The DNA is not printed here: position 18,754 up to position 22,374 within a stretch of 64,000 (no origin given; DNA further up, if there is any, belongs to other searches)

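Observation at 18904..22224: Approximately 1100-aa fusion of Cas4/RecB-like nuclease, RNase H-like domain and Upf1/Dna2-like SF1 helicase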

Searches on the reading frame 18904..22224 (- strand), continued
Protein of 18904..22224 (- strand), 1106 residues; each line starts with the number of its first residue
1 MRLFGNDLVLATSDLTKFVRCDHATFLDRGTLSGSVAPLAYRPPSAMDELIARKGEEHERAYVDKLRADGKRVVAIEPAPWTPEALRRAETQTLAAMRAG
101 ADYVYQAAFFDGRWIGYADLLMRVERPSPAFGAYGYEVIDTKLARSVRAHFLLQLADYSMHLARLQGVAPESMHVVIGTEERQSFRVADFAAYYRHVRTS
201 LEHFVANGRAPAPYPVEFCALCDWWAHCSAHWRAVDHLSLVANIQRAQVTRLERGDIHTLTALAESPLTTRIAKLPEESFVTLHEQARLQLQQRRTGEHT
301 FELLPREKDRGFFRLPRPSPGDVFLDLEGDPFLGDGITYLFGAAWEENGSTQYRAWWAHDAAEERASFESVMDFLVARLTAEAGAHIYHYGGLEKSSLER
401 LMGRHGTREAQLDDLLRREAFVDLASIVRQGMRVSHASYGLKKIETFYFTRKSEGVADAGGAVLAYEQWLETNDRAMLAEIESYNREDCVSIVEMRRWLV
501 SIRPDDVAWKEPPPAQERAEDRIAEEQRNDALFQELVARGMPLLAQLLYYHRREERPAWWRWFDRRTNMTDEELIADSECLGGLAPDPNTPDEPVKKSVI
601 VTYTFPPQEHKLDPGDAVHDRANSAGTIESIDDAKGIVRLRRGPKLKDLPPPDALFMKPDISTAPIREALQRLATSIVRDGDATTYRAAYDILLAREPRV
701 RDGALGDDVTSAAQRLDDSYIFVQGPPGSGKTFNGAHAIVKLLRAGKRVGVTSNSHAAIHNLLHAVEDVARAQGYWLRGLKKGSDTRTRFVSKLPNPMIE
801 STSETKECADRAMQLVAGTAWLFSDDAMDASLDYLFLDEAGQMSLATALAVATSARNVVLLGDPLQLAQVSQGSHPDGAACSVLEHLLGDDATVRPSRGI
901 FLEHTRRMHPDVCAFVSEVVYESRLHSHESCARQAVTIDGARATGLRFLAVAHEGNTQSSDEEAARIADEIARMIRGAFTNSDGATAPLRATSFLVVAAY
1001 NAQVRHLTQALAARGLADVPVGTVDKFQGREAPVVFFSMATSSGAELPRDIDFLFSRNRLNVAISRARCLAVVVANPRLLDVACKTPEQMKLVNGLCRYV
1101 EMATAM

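Call 11: find_homologous_proteins(query=window:18904-22224:-, max_evalue=1e-10)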
Query window:18904-22224:- (1106 aa): 6243 proteins with E <= 1e-10 among 8000 candidates; the best 120 are listed.
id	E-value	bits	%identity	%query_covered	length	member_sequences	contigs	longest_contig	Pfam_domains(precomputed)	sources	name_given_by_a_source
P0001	0.0e+0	2520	100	100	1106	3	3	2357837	PF13087.13,PF13086.13,PF01443.25,PF13604.13,PF13482.13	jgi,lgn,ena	-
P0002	0.0e+0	1941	77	100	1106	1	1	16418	PF13087.13,PF13086.13,PF01443.25,PF13604.13,PF13245.13,PF13482.13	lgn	-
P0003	0.0e+0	1893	74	100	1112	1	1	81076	PF13087.13,PF13086.13,PF01443.25,PF13604.13,PF13482.13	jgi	jgi:predicted RecB family nuclease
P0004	0.0e+0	1892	74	100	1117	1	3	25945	PF13087.13,PF13086.13,PF01443.25,PF13604.13,PF13482.13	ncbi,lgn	ncbi:MAG: TM0106 family RecB-like putative nuclease [Acidobacteriota bacterium]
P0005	0.0e+0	1834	74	98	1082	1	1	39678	PF13087.13,PF13086.13,PF01443.25,PF13604.13,PF13482.13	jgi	jgi:predicted RecB family nuclease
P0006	0.0e+0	1803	72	100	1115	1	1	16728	PF13087.13,PF13086.13,PF01443.25,PF13604.13,PF13482.13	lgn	-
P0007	0.0e+0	1777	70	100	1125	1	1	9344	PF13087.13,PF13086.13,PF01443.25,PF13604.13,PF13245.13,PF13482.13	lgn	-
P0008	0.0e+0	1769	70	100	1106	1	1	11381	PF13087.13,PF13086.13,PF01443.25,PF13604.13,PF13482.13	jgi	-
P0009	0.0e+0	1767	71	100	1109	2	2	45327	PF13087.13,PF13086.13,PF01443.25,PF13604.13,PF13245.13,PF13482.13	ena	-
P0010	0.0e+0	1756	69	100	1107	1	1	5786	PF13087.13,PF13086.13,PF01443.25,PF13604.13,PF13245.13,PF13482.13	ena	-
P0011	0.0e+0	1742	69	100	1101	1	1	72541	PF13087.13,PF13086.13,PF01443.25,PF13604.13,PF13245.13,PF13482.13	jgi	-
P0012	0.0e+0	1742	70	100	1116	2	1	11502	PF13087.13,PF13086.13,PF01443.25,PF13604.13,PF13245.13,PF13482.13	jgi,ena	jgi:uncharacterized protein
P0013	0.0e+0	1741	69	100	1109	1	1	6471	PF13087.13,PF13086.13,PF01443.25,PF13604.13,PF13245.13,PF13482.13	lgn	-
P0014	0.0e+0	1739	69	100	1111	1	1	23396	PF13087.13,PF13086.13,PF01443.25,PF13604.13,PF13482.13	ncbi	ncbi:MAG: TM0106 family RecB-like putative nuclease [Thermoanaerobaculia bacterium]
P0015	0.0e+0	1738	70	100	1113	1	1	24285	PF13087.13,PF13086.13,PF01443.25,PF13604.13,PF13245.13,PF13482.13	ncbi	-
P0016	0.0e+0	1730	69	100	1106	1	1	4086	PF13087.13,PF13086.13,PF01443.25,PF13604.13,PF13245.13,PF13482.13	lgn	-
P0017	0.0e+0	1727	69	100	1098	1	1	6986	PF13087.13,PF13086.13,PF01443.25,PF13604.13,PF13482.13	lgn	-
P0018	0.0e+0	1726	69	100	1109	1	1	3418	PF13087.13,PF13086.13,PF01443.25,PF13604.13,PF13245.13,PF13482.13,PF09848.16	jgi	jgi:uncharacterized protein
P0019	0.0e+0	1725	69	100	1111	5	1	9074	PF13087.13,PF13086.13,PF01443.25,PF13604.13,PF13482.13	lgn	-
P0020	0.0e+0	1703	68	100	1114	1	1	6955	PF13087.13,PF13086.13,PF01443.25,PF13604.13,PF13245.13,PF13482.13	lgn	-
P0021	0.0e+0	1696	68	100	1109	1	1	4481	PF13087.13,PF13086.13,PF01443.25,PF13604.13,PF13245.13,PF13482.13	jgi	jgi:predicted RecB family nuclease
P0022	0.0e+0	1695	69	100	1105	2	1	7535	PF13087.13,PF13086.13,PF01443.25,PF13604.13,PF13245.13,PF13482.13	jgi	-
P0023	0.0e+0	1683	67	100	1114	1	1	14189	PF13087.13,PF13086.13,PF01443.25,PF13604.13,PF13245.13,PF13482.13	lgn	-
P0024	0.0e+0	1680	67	100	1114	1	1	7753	PF13087.13,PF13086.13,PF01443.25,PF13604.13,PF13245.13,PF13482.13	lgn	-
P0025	0.0e+0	1679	69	100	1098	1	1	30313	PF13087.13,PF13086.13,PF01443.25,PF13604.13,PF13245.13,PF13482.13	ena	-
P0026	0.0e+0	1674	67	100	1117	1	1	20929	PF13087.13,PF13086.13,PF01443.25,PF13604.13,PF13482.13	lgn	-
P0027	0.0e+0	1664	67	100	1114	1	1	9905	PF13087.13,PF13086.13,PF01443.25,PF13604.13,PF13245.13,PF13482.13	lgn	-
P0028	0.0e+0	1664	68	100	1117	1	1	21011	PF13538.13,PF13087.13,PF13086.13,PF01443.25,PF13604.13,PF13482.13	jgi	jgi:predicted RecB family nuclease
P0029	0.0e+0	1664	67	100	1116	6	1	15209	PF13087.13,PF13086.13,PF01443.25,PF13604.13,PF13482.13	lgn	-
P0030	0.0e+0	1662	67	100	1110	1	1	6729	PF13087.13,PF13086.13,PF01443.25,PF13604.13,PF13245.13,PF13482.13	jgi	-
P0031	0.0e+0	1661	67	100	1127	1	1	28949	PF13087.13,PF13086.13,PF01443.25,PF13604.13,PF13482.13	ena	-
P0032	0.0e+0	1660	67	100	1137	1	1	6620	PF13087.13,PF13086.13,PF01443.25,PF13604.13,PF13245.13,PF13482.13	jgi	jgi:uncharacterized protein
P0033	0.0e+0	1660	67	100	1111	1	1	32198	PF13087.13,PF13086.13,PF01443.25,PF13604.13,PF13482.13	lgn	-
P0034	0.0e+0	1656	67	100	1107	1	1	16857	PF13087.13,PF13086.13,PF01443.25,PF13604.13,PF13245.13,PF13482.13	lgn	-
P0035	0.0e+0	1651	67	100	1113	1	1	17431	PF13087.13,PF13086.13,PF01443.25,PF13604.13,PF13245.13,PF13482.13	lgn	-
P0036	0.0e+0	1647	66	100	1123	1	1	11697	PF13087.13,PF13086.13,PF01443.25,PF13604.13,PF13245.13,PF13482.13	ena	-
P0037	0.0e+0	1636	67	100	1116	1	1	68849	PF13087.13,PF13086.13,PF01443.25,PF13604.13,PF13482.13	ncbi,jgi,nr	ncbi:MAG TPA: TM0106 family RecB-like putative nuclease [Thermoanaerobaculia bacterium]|jgi:uncharac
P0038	0.0e+0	1627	65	100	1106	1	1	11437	PF13087.13,PF13086.13,PF01443.25,PF13604.13,PF13482.13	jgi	jgi:predicted RecB family nuclease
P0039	0.0e+0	1623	67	100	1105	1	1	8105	PF13087.13,PF13086.13,PF01443.25,PF13604.13,PF13245.13,PF13482.13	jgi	jgi:uncharacterized protein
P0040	0.0e+0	1620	65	100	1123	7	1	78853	PF13087.13,PF13086.13,PF01443.25,PF13604.13,PF13245.13,PF13482.13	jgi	jgi:predicted RecB family nuclease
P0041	0.0e+0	1618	65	100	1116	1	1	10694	PF13087.13,PF13086.13,PF01443.25,PF13604.13,PF13482.13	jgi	-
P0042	0.0e+0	1611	65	100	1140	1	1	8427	PF13087.13,PF13086.13,PF01443.25,PF13604.13,PF13245.13,PF13482.13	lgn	-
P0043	0.0e+0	1606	65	100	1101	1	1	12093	PF13087.13,PF13086.13,PF01443.25,PF13604.13,PF13245.13,PF13482.13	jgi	jgi:predicted RecB family nuclease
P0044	0.0e+0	1575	64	100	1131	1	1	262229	PF13087.13,PF13086.13,PF01443.25,PF13604.13,PF13245.13,PF13482.13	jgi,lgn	jgi:uncharacterized protein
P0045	0.0e+0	1568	64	100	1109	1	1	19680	PF13087.13,PF13086.13,PF01443.25,PF13604.13,PF13245.13,PF13482.13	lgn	-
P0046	0.0e+0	1565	64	100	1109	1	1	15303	PF13087.13,PF13086.13,PF01443.25,PF13604.13,PF13245.13,PF13482.13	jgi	jgi:uncharacterized protein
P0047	0.0e+0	1557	63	100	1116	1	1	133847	PF13087.13,PF13086.13,PF01443.25,PF13604.13,PF13245.13,PF13482.13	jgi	jgi:predicted RecB family nuclease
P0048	0.0e+0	1548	62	100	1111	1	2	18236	PF13087.13,PF13086.13,PF01443.25,PF13604.13,PF13245.13,PF13482.13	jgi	jgi:predicted RecB family nuclease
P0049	0.0e+0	1545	63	100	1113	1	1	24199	PF13087.13,PF13086.13,PF01443.25,PF13604.13,PF13245.13,PF13482.13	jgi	jgi:predicted RecB family nuclease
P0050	0.0e+0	1523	62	100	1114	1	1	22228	PF13538.13,PF13087.13,PF13086.13,PF01443.25,PF13604.13,PF13245.13,PF13482.13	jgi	jgi:predicted RecB family nuclease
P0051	0.0e+0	1502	62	100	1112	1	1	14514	PF13087.13,PF13086.13,PF01443.25,PF13604.13,PF13482.13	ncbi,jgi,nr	ncbi:MAG: TM0106 family RecB-like putative nuclease [Acidobacteria bacterium]|nr:TM0106 family RecB-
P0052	0.0e+0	1438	60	100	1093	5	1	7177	PF13087.13,PF13086.13,PF01443.25,PF13604.13,PF13245.13,PF13482.13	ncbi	ncbi:MAG: TM0106 family RecB-like putative nuclease [Thermoanaerobaculia bacterium]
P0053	0.0e+0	1371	66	84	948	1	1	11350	PF13087.13,PF13086.13,PF01443.25,PF13604.13,PF13245.13,PF13482.13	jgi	jgi:uncharacterized protein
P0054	0.0e+0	1231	53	100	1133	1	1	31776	PF13538.13,PF13087.13,PF13086.13,PF13604.13,PF13245.13,PF13482.13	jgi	jgi:predicted RecB family nuclease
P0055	0.0e+0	1230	54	100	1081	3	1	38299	PF13538.13,PF13087.13,PF13086.13,PF01443.25,PF13604.13,PF13245.13,PF13482.13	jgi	jgi:uncharacterized protein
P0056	0.0e+0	1225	66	75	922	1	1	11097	PF13482.13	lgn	-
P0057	0.0e+0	1217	55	100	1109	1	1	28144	PF13087.13,PF13086.13,PF01443.25,PF13604.13,PF13482.13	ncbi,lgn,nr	ncbi:MAG TPA: TM0106 family RecB-like putative nuclease [Thermoanaerobaculia bacterium]|nr:TM0106 fa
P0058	0.0e+0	1211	52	100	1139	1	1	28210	PF13538.13,PF13087.13,PF13086.13,PF01443.25,PF13604.13,PF13245.13,PF13482.13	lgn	-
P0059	0.0e+0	1197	52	100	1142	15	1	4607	PF13538.13,PF13087.13,PF13086.13,PF01443.25,PF13604.13,PF13245.13,PF13482.13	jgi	jgi:uncharacterized protein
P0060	0.0e+0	1197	50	100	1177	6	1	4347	PF13087.13,PF13086.13,PF01443.25,PF13604.13,PF13245.13,PF13482.13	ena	-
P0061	0.0e+0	1192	54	100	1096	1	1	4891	PF13087.13,PF13086.13,PF01443.25,PF13604.13,PF13482.13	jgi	jgi:predicted RecB family nuclease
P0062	0.0e+0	1181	51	100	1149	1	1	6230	PF13087.13,PF13086.13,PF01443.25,PF13604.13,PF13245.13,PF13482.13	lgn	-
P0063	0.0e+0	1180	52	100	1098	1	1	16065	PF13087.13,PF13086.13,PF13604.13,PF13482.13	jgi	jgi:uncharacterized protein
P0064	0.0e+0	1175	53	100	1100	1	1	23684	PF13538.13,PF13087.13,PF13086.13,PF01443.25,PF13604.13,PF13482.13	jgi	jgi:predicted RecB family nuclease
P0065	0.0e+0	1173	54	100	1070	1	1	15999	PF13087.13,PF13086.13,PF01443.25,PF13604.13,PF13245.13,PF13482.13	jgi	-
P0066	0.0e+0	1168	53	100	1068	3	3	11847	PF13538.13,PF13087.13,PF13086.13,PF01443.25,PF13604.13,PF13245.13,PF13482.13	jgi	jgi:uncharacterized protein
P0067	0.0e+0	1146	50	100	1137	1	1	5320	PF13538.13,PF13087.13,PF13086.13,PF01443.25,PF13604.13,PF13245.13,PF13482.13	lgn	-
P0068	0.0e+0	1138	67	71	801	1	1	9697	PF13087.13,PF13086.13,PF01443.25,PF13604.13,PF13245.13,PF13482.13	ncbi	ncbi:MAG TPA: TM0106 family RecB-like putative nuclease, partial [Thermoanaerobaculia bacterium]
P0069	0.0e+0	1126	49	100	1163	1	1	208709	PF13087.13,PF13086.13,PF01443.25,PF13604.13,PF13245.13,PF13482.13,PF09848.16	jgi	jgi:predicted RecB family nuclease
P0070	0.0e+0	1120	49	99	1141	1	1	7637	PF13087.13,PF13086.13,PF01443.25,PF13604.13,PF13245.13,PF13482.13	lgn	-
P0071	0.0e+0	1111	50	99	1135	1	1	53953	PF13538.13,PF13087.13,PF13086.13,PF01443.25,PF13604.13,PF13245.13,PF13482.13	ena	-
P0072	0.0e+0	1105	49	99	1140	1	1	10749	PF13538.13,PF13087.13,PF13086.13,PF01443.25,PF13604.13,PF13245.13,PF13482.13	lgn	-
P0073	0.0e+0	1105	49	100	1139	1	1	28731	PF13538.13,PF13087.13,PF13086.13,PF01443.25,PF13604.13,PF13245.13,PF13482.13,PF09848.16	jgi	jgi:predicted RecB family nuclease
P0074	0.0e+0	1104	49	100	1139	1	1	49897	PF13087.13,PF13086.13,PF01443.25,PF13604.13,PF13245.13,PF13482.13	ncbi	-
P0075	0.0e+0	1095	49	100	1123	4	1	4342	PF13087.13,PF13086.13,PF01443.25,PF13604.13,PF13245.13,PF13482.13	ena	-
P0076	0.0e+0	1094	68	66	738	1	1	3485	PF13087.13,PF13086.13,PF01443.25,PF13604.13,PF13245.13,PF13482.13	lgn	-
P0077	0.0e+0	1088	49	99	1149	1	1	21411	PF13538.13,PF13087.13,PF13086.13,PF01443.25,PF13604.13,PF13245.13,PF13482.13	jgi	jgi:uncharacterized protein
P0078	0.0e+0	1085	51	100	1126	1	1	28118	PF13538.13,PF13087.13,PF13086.13,PF01443.25,PF13604.13,PF13245.13,PF13482.13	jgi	jgi:uncharacterized protein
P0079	0.0e+0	1083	50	99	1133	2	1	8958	PF13538.13,PF13087.13,PF13086.13,PF01443.25,PF13604.13,PF13245.13,PF13482.13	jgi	jgi:predicted RecB family nuclease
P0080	0.0e+0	1081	49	99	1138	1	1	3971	PF13538.13,PF13087.13,PF13086.13,PF13604.13,PF13245.13,PF13482.13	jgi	jgi:predicted RecB family nuclease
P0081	0.0e+0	1077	48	100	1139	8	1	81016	PF13087.13,PF13086.13,PF01443.25,PF13604.13,PF13245.13,PF13482.13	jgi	jgi:uncharacterized protein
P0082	0.0e+0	1072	50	99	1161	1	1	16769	PF13087.13,PF13086.13,PF01443.25,PF13604.13,PF13245.13,PF13482.13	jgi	jgi:predicted RecB family nuclease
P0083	0.0e+0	1071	48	99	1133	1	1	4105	PF13087.13,PF13086.13,PF01443.25,PF13604.13,PF13245.13,PF13482.13,PF20720.4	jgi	jgi:uncharacterized protein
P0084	0.0e+0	1071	49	100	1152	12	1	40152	PF13538.13,PF13087.13,PF13086.13,PF01443.25,PF13604.13,PF13245.13,PF13482.13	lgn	-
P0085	0.0e+0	1071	48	100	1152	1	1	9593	PF13538.13,PF13087.13,PF13086.13,PF01443.25,PF13604.13,PF13245.13,PF13482.13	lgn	-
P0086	0.0e+0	1071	52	88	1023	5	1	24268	PF13087.13,PF13086.13,PF01443.25,PF13604.13,PF13245.13,PF13482.13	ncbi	ncbi:MAG TPA: TM0106 family RecB-like putative nuclease, partial [Gemmatimonadaceae bacterium]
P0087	0.0e+0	1070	49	99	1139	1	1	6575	PF13087.13,PF13086.13,PF01443.25,PF13604.13,PF13245.13,PF13482.13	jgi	jgi:uncharacterized protein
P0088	0.0e+0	1070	48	100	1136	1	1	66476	PF13087.13,PF13086.13,PF01443.25,PF13604.13,PF13245.13,PF13482.13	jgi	jgi:uncharacterized protein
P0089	0.0e+0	1068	48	100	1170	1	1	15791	PF13538.13,PF13087.13,PF13086.13,PF01443.25,PF13604.13,PF13245.13,PF13482.13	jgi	-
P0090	0.0e+0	1068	49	100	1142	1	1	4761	PF13087.13,PF13086.13,PF13604.13,PF13482.13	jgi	jgi:predicted RecB family nuclease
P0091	0.0e+0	1067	50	100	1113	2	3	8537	PF13087.13,PF13086.13,PF01443.25,PF13604.13,PF13245.13,PF13482.13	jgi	jgi:uncharacterized protein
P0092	0.0e+0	1067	48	100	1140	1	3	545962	PF13538.13,PF13087.13,PF13086.13,PF01443.25,PF13604.13,PF13245.13,PF13482.13,PF13191.13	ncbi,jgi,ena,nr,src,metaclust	ncbi:MAG: TM0106 family RecB-like putative nuclease [Actinobacteria bacterium]|nr:MAG: TM0106 family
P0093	0.0e+0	1067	48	100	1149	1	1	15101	PF13087.13,PF13086.13,PF01443.25,PF13604.13,PF13245.13,PF13482.13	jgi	jgi:predicted RecB family nuclease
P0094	0.0e+0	1066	48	99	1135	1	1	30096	PF13538.13,PF13087.13,PF13086.13,PF01443.25,PF13604.13,PF13245.13,PF13482.13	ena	-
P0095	0.0e+0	1065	48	99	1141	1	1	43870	PF13538.13,PF13087.13,PF13086.13,PF01443.25,PF13604.13,PF13245.13,PF13482.13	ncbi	-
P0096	0.0e+0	1065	48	100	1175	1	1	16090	PF13538.13,PF13087.13,PF13086.13,PF01443.25,PF13604.13,PF13245.13,PF13482.13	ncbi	ncbi:MAG: TM0106 family RecB-like putative nuclease [Acidobacteriota bacterium]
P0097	0.0e+0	1064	47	100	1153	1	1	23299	PF13538.13,PF13087.13,PF13086.13,PF01443.25,PF13604.13,PF13245.13,PF13482.13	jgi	jgi:predicted RecB family nuclease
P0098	0.0e+0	1063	49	100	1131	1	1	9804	PF13087.13,PF13086.13,PF01443.25,PF13604.13,PF13482.13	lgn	-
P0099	0.0e+0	1063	50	100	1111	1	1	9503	PF13087.13,PF13086.13,PF13604.13,PF13245.13,PF13482.13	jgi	jgi:uncharacterized protein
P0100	0.0e+0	1062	48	100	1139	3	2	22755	PF13087.13,PF13086.13,PF13604.13,PF13482.13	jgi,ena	-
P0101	0.0e+0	1062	47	100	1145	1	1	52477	PF13538.13,PF13087.13,PF13086.13,PF01443.25,PF13604.13,PF13245.13,PF13482.13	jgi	-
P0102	0.0e+0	1061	48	100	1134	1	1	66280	PF13087.13,PF13086.13,PF01443.25,PF13604.13,PF13245.13,PF13482.13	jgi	jgi:predicted RecB family nuclease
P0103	0.0e+0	1060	49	100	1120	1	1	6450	PF13538.13,PF13087.13,PF13086.13,PF01443.25,PF13604.13,PF13245.13,PF13482.13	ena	-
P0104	0.0e+0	1059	48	100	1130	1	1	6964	PF13087.13,PF13086.13,PF01443.25,PF13604.13,PF13482.13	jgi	jgi:predicted RecB family nuclease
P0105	0.0e+0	1059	47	100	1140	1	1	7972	PF13538.13,PF13087.13,PF13086.13,PF01443.25,PF13604.13,PF13245.13,PF13482.13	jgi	jgi:predicted RecB family nuclease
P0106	0.0e+0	1058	49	100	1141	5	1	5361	PF13087.13,PF13086.13,PF01443.25,PF13604.13,PF13482.13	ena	-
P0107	0.0e+0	1057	49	100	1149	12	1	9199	PF13087.13,PF13086.13,PF12705.14,PF13604.13,PF13482.13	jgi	-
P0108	0.0e+0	1056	49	100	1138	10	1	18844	PF13087.13,PF13086.13,PF13604.13,PF13482.13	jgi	jgi:uncharacterized protein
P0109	0.0e+0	1056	47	100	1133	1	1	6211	PF13087.13,PF13086.13,PF01443.25,PF13604.13,PF13245.13,PF13482.13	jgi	jgi:predicted RecB family nuclease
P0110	0.0e+0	1054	49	100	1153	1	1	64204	PF13087.13,PF13086.13,PF13604.13,PF13482.13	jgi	jgi:predicted RecB family nuclease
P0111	0.0e+0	1054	49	100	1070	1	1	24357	PF13538.13,PF13087.13,PF13086.13,PF12705.14,PF01443.25,PF13604.13,PF13245.13,PF13482.13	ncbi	-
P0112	0.0e+0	1053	49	100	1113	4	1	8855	PF13087.13,PF13086.13,PF01443.25,PF13604.13,PF13245.13,PF13482.13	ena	-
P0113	0.0e+0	1053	48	100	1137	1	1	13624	PF13087.13,PF13086.13,PF13604.13,PF13482.13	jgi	jgi:predicted RecB family nuclease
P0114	0.0e+0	1053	48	100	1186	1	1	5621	PF13538.13,PF13087.13,PF13086.13,PF05127.22,PF01443.25,PF13604.13,PF13245.13,PF13482.13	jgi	jgi:predicted RecB family nuclease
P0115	0.0e+0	1053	48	100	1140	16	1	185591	PF13538.13,PF13087.13,PF13086.13,PF01443.25,PF13604.13,PF13245.13,PF13482.13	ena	-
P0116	0.0e+0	1051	48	100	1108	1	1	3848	PF13087.13,PF13086.13,PF13604.13,PF13245.13,PF13482.13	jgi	jgi:uncharacterized protein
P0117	0.0e+0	1050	48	99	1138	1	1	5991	PF13538.13,PF13087.13,PF13086.13,PF01443.25,PF13604.13,PF13245.13,PF13482.13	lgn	-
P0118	0.0e+0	1050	49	100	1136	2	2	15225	PF13087.13,PF13086.13,PF13604.13,PF13245.13,PF13482.13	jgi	-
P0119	0.0e+0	1050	47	100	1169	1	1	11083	PF13087.13,PF13086.13,PF13604.13,PF13245.13,PF13482.13,PF20720.4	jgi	jgi:predicted RecB family nuclease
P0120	0.0e+0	1050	48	100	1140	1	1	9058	PF13087.13,PF13086.13,PF13604.13,PF13482.13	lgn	-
